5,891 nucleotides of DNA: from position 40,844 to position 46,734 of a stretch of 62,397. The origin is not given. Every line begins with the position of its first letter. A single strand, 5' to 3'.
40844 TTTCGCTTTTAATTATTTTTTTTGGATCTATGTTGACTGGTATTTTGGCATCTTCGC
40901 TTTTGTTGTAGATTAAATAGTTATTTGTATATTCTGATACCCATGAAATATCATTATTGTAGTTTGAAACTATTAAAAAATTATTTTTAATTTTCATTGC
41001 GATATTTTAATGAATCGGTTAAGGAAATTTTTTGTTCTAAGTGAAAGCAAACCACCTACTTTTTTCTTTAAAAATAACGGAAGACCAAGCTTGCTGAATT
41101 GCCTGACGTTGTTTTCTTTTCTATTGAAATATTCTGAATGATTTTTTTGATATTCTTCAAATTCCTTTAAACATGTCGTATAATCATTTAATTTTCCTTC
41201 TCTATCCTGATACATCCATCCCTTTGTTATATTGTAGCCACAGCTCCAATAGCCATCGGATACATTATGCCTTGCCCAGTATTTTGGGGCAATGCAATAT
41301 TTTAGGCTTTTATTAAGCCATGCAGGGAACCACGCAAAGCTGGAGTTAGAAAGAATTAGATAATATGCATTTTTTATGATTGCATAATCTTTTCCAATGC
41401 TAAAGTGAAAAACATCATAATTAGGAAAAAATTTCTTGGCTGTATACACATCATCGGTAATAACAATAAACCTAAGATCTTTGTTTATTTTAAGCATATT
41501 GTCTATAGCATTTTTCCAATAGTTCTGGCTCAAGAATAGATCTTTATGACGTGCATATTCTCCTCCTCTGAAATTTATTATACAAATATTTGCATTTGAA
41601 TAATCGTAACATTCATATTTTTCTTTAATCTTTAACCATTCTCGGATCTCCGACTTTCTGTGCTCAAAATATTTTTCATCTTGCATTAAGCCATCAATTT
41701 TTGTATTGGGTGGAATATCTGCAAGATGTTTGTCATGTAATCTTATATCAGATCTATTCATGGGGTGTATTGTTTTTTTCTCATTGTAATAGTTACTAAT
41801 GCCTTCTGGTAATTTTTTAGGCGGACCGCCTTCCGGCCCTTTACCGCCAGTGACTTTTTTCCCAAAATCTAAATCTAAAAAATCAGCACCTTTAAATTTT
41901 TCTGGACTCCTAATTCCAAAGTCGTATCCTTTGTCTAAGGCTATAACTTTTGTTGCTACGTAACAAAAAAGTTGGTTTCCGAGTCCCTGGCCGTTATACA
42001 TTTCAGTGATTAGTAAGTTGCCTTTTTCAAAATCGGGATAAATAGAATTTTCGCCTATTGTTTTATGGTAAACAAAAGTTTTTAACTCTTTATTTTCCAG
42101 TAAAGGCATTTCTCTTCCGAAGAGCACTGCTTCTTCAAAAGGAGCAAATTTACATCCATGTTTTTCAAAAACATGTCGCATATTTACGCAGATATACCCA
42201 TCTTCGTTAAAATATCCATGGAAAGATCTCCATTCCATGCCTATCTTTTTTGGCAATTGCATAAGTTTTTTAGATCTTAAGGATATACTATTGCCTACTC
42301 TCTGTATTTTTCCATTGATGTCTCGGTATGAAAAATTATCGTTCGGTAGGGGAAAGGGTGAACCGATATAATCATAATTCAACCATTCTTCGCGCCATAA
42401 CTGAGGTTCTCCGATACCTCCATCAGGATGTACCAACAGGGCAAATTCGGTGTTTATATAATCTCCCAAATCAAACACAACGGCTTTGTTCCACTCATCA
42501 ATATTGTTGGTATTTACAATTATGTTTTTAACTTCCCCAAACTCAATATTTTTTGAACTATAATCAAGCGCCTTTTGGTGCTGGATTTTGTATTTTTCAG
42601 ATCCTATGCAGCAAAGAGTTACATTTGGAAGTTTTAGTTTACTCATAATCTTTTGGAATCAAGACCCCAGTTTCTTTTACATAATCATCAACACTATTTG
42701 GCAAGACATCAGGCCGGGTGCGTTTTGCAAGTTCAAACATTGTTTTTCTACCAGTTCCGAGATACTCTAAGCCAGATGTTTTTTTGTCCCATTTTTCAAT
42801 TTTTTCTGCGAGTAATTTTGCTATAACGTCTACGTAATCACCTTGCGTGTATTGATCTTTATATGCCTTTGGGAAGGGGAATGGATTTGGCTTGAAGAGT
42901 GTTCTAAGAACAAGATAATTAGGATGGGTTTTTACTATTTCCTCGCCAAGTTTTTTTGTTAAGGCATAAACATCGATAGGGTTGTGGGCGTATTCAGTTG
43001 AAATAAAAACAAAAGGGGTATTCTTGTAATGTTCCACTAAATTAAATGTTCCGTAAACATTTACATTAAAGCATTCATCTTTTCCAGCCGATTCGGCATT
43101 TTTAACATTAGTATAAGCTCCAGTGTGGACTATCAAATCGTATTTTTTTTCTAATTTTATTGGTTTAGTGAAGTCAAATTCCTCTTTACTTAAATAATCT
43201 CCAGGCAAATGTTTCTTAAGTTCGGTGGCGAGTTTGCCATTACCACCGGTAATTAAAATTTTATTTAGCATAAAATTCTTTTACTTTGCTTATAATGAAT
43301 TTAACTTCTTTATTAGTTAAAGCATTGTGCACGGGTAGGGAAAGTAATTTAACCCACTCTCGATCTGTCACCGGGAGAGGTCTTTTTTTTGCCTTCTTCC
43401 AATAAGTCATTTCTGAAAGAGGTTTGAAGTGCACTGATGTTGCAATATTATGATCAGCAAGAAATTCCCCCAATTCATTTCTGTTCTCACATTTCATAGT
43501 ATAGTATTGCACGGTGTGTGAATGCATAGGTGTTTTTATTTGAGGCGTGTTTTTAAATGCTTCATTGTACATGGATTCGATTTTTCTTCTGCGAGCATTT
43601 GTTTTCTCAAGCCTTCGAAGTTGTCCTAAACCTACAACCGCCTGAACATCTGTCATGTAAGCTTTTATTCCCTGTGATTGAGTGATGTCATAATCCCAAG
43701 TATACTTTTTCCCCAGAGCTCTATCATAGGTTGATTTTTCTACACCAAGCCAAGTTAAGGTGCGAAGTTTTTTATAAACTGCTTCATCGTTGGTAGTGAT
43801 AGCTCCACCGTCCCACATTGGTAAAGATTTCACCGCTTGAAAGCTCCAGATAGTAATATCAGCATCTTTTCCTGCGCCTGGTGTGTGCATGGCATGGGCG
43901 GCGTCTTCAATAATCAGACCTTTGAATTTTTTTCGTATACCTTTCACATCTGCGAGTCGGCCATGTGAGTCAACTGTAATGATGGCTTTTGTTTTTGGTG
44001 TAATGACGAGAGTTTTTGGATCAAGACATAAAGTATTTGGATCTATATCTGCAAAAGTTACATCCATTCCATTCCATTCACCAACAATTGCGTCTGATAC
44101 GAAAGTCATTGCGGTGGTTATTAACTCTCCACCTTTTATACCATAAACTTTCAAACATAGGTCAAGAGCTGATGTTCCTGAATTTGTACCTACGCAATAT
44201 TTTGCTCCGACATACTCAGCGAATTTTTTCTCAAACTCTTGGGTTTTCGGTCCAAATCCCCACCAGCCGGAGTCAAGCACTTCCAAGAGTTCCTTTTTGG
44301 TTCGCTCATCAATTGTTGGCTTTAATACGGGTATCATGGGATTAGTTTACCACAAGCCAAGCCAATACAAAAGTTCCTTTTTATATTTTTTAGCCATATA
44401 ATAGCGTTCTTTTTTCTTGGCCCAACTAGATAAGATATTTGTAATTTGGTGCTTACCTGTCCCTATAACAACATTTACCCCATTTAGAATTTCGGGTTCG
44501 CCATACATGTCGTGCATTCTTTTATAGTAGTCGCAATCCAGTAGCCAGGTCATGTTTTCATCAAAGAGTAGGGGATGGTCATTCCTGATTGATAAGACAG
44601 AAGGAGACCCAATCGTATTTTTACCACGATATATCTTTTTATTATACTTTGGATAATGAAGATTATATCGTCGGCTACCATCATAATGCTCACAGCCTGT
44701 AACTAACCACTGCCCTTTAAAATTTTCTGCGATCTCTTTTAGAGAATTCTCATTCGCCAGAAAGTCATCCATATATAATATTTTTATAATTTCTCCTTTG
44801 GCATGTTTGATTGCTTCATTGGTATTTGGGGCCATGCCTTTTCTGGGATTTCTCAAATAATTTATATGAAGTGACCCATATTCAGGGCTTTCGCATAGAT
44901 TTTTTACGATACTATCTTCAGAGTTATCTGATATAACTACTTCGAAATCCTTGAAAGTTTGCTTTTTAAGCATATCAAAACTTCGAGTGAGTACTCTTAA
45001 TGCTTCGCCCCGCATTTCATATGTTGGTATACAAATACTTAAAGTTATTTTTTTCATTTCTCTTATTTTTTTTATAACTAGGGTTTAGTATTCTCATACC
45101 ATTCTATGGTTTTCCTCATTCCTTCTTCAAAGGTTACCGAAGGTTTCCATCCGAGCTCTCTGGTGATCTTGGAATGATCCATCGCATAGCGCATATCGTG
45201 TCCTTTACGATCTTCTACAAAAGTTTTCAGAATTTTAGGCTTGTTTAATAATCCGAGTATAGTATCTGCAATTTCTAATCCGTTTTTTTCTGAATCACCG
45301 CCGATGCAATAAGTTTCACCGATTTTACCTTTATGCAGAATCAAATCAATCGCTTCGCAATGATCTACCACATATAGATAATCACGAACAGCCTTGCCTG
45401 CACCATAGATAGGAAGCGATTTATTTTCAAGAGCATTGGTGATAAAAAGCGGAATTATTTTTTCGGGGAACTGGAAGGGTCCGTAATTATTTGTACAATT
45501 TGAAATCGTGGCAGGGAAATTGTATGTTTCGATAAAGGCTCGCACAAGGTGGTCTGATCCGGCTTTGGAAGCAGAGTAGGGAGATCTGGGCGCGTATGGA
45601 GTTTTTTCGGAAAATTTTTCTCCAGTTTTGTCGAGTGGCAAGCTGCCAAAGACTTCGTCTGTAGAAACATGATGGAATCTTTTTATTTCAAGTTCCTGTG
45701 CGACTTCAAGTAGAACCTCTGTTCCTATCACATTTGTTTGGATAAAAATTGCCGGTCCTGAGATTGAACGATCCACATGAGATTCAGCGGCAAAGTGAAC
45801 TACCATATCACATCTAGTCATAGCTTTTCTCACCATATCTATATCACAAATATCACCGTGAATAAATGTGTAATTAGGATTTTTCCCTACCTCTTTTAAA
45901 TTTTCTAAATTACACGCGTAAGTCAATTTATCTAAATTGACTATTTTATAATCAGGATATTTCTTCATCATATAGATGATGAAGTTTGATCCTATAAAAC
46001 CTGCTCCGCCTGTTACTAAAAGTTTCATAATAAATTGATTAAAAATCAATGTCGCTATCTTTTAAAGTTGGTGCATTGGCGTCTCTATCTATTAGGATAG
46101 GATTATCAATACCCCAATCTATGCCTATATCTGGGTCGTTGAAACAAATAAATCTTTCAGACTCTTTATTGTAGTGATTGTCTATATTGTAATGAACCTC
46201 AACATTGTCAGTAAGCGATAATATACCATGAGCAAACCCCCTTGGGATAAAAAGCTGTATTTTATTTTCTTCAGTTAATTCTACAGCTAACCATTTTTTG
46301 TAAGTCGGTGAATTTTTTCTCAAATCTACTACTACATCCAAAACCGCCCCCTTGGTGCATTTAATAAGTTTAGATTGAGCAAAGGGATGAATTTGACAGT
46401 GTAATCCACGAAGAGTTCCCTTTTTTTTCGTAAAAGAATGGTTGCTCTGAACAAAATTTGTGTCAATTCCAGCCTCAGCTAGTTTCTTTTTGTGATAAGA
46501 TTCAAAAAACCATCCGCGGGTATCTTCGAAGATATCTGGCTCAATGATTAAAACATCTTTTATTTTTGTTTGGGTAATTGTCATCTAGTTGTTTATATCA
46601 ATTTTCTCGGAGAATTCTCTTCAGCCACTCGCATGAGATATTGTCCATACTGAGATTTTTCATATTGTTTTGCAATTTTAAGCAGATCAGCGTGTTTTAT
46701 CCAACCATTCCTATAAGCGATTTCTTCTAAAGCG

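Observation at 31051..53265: A surface-protein gene directly followed by an O-antigen-ligase-like enzyme and a ~20-gene glycan island: a candidate surface-protein glycosylation system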

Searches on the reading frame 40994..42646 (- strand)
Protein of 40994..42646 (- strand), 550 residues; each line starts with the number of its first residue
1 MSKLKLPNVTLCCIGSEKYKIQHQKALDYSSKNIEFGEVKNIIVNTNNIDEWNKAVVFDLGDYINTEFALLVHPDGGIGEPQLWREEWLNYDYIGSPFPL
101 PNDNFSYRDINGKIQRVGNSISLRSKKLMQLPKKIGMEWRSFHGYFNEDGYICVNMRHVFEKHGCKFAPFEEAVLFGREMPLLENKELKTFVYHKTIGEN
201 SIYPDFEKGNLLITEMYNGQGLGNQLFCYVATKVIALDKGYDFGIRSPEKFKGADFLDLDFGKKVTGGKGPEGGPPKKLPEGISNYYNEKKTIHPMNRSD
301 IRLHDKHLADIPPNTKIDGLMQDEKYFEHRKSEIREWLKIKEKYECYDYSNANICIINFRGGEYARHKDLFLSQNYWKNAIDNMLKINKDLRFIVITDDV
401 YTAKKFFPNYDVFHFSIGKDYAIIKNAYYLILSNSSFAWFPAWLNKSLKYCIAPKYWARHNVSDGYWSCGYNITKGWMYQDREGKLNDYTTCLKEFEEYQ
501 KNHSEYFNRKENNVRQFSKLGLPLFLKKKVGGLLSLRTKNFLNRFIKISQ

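Call 5: search_protein_families(library=pfam, proteins=[window:40994-42646:-], max_evalue=0.01)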
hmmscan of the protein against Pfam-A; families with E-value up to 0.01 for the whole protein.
window:40994-42646:- (550 aa): 2 families
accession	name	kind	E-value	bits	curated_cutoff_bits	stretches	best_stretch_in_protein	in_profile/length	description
PF18922.5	DUF5672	-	5.4e-07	29.9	24.4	1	65-182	33-148/164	Protein of unknown function (DUF5672)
PF01531.22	Glyco_transf_11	-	6.9e-05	22.7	23.9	1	357-479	168-296/298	Glycosyl transferase family 11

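Call 47: search_protein_families(library=ncbifam, proteins=[window:40994-42646:-], max_evalue=0.00001)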
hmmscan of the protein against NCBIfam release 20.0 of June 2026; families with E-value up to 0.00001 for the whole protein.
window:40994-42646:- (550 aa): 0 families

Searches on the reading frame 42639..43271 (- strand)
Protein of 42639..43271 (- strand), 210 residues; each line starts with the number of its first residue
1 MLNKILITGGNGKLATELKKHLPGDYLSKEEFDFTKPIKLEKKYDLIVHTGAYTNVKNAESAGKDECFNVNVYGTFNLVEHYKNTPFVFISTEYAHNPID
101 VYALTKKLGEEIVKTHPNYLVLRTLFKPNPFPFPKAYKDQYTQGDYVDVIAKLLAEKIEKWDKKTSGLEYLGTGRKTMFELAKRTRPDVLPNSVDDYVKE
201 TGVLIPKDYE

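Call 5: search_protein_families(library=pfam, proteins=[window:42639-43271:-], max_evalue=0.01)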
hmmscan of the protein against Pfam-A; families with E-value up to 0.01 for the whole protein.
window:42639-43271:- (210 aa): 5 families
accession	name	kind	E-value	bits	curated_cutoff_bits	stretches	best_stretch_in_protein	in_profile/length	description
PF04321.23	RmlD_sub_bind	-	1.6e-17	64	27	1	4-124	2-148/287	RmlD substrate binding domain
PF02719.21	Polysacc_synt_2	-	8.2e-09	35.5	20.2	1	42-115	76-151/293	Polysaccharide biosynthesis protein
PF07993.18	NAD_binding_4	-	6.6e-05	22.6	20.1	1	39-99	84-144/258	Male sterility protein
PF01370.27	Epimerase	-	0.00016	21.6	20.9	1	38-111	54-151/240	NAD dependent epimerase/dehydratase family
PF01073.25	3Beta_HSD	-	0.00019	21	22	0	43-82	66-103/280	3-beta hydroxysteroid dehydrogenase/isomerase family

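Call 47: search_protein_families(library=ncbifam, proteins=[window:42639-43271:-], max_evalue=0.00001)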
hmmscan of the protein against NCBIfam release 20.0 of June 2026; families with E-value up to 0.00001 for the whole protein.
window:42639-43271:- (210 aa): 1 family
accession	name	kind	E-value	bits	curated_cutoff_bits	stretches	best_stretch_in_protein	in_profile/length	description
TIGR01214.1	rmlD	equivalog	2.9e-17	62.7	224.05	1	4-124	1-147/285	dTDP-4-dehydrorhamnose reductase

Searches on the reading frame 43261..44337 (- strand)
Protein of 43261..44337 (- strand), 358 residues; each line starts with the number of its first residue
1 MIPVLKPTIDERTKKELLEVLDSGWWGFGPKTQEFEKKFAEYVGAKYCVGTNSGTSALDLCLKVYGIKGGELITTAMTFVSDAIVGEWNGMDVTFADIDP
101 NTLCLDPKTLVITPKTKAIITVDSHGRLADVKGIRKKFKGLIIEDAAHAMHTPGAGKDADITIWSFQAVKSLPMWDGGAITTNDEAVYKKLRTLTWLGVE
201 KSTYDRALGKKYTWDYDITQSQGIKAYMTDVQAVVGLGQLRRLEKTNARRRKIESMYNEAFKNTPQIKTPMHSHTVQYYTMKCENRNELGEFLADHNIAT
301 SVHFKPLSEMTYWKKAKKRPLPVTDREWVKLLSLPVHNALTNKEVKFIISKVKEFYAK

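Call 5: search_protein_families(library=pfam, proteins=[window:43261-44337:-], max_evalue=0.01)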
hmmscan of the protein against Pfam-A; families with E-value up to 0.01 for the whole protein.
window:43261-44337:- (358 aa): 1 family
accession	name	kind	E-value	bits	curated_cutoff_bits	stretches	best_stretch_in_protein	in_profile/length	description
PF01041.23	DegT_DnrJ_EryC1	-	6.5e-85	285.9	19.8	1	8-352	2-359/360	DegT/DnrJ/EryC1/StrS aminotransferase family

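Call 47: search_protein_families(library=ncbifam, proteins=[window:43261-44337:-], max_evalue=0.00001)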
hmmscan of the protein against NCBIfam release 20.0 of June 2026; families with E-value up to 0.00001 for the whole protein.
window:43261-44337:- (358 aa): 7 families
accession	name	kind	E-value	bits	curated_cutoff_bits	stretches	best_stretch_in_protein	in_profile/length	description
TIGR03588.1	PseC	equivalog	1.5e-67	228.2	423.5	1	1-354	1-378/380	UDP-4-amino-4,6-dideoxy-N-acetyl-beta-L-altrosamine transaminase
NF008658.2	PRK11658.1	equivalog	4.8e-55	186.7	631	1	2-355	5-376/379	UDP-4-amino-4-deoxy-L-arabinose aminotransferase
TIGR04427.1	PLP_DesI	equivalog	7.4e-43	147.1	650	1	11-350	32-377/390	dTDP-4-dehydro-6-deoxyglucose aminotransferase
NF008687.0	PRK11706.1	equivalog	1.2e-40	139.4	375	1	1-356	1-374/375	dTDP-4-amino-4,6-dideoxygalactose transaminase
TIGR04181.1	NHT_00031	hypoth_equivalog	3.4e-39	134.8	420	1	2-335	1-357/359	LegC family aminotransferase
TIGR02379.1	ECA_wecE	subfamily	3.1e-29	101.9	434.85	1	2-356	2-375/376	dTDP-4-amino-4,6-dideoxy-D-glucose transaminase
NF011936.0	PRK15407.1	equivalog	1.7e-20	73.1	423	1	9-357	44-437/440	lipopolysaccharide biosynthesis protein RfbH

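Call 82: search_solved_structures(query=window:43261-44337:-, max_evalue=1e-40)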
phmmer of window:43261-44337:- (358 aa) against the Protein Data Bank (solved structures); distinct sequences matched with E-value up to 1e-40: 1.
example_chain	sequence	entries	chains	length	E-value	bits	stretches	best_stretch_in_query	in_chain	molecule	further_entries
7b0d_A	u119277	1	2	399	2.3e-46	161.9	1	10-355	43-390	Glutamine--scyllo-inositol transaminase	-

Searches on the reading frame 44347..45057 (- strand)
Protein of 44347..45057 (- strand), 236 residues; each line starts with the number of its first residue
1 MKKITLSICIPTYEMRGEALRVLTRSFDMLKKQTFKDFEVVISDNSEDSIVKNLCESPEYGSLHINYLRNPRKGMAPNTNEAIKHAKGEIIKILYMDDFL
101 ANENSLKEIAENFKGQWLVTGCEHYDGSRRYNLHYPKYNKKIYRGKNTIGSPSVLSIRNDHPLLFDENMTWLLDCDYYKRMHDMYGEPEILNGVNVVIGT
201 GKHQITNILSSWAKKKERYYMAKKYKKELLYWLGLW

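Call 5: search_protein_families(library=pfam, proteins=[window:44347-45057:-], max_evalue=0.01)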
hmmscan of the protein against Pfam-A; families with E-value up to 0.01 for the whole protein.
window:44347-45057:- (236 aa): 1 family
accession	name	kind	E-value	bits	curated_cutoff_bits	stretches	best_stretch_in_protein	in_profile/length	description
PF00535.33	Glycos_transf_2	-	4.5e-13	49.9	23.3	1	7-122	1-115/168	Glycosyl transferase family 2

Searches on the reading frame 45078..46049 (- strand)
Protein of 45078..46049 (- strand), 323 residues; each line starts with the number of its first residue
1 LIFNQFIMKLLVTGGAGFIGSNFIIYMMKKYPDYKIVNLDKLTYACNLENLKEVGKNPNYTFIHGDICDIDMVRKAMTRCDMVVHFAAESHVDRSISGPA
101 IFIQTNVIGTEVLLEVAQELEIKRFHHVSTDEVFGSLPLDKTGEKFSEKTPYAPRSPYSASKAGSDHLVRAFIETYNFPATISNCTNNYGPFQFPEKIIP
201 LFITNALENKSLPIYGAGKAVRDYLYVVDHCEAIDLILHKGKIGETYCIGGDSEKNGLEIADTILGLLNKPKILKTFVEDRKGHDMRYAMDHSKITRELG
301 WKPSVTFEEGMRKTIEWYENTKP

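Call 5: search_protein_families(library=pfam, proteins=[window:45078-46049:-], max_evalue=0.01)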
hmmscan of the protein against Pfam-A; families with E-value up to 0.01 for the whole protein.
window:45078-46049:- (323 aa): 8 families
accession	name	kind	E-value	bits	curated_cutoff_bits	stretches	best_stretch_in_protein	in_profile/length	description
PF16363.11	GDP_Man_Dehyd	-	2.2e-83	280.9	27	1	11-314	1-332/332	GDP-mannose 4,6 dehydratase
PF01370.27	Epimerase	-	2.1e-65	220.9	20.9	1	11-250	2-240/240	NAD dependent epimerase/dehydratase family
PF01073.25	3Beta_HSD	-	2.2e-18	66.7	22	1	11-227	1-218/280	3-beta hydroxysteroid dehydrogenase/isomerase family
PF02719.21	Polysacc_synt_2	-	1.2e-16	61.2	20.2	1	10-133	1-131/293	Polysaccharide biosynthesis protein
PF07993.18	NAD_binding_4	-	1.2e-13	51.2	20.1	1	12-185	1-204/258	Male sterility protein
PF04321.23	RmlD_sub_bind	-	1.3e-12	47.9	27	1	8-174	1-141/287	RmlD substrate binding domain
PF13460.12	NAD_binding_10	-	6.4e-07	29.8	27.2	1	47-170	28-132/184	NAD(P)H-binding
PF00106.31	adh_short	-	0.00065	19.7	26.6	0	11-80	4-71/195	short chain dehydrogenase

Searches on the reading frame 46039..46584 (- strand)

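Call 5: search_protein_families(library=pfam, proteins=[window:46039-46584:-], max_evalue=0.01)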
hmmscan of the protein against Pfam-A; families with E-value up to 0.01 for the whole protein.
window:46039-46584:- (181 aa): 1 family
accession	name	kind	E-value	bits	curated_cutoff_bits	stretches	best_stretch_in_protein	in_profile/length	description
PF00908.23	dTDP_sugar_isom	-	1.2e-69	233.7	27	1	5-176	1-168/168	dTDP-4-dehydrorhamnose 3,5-epimerase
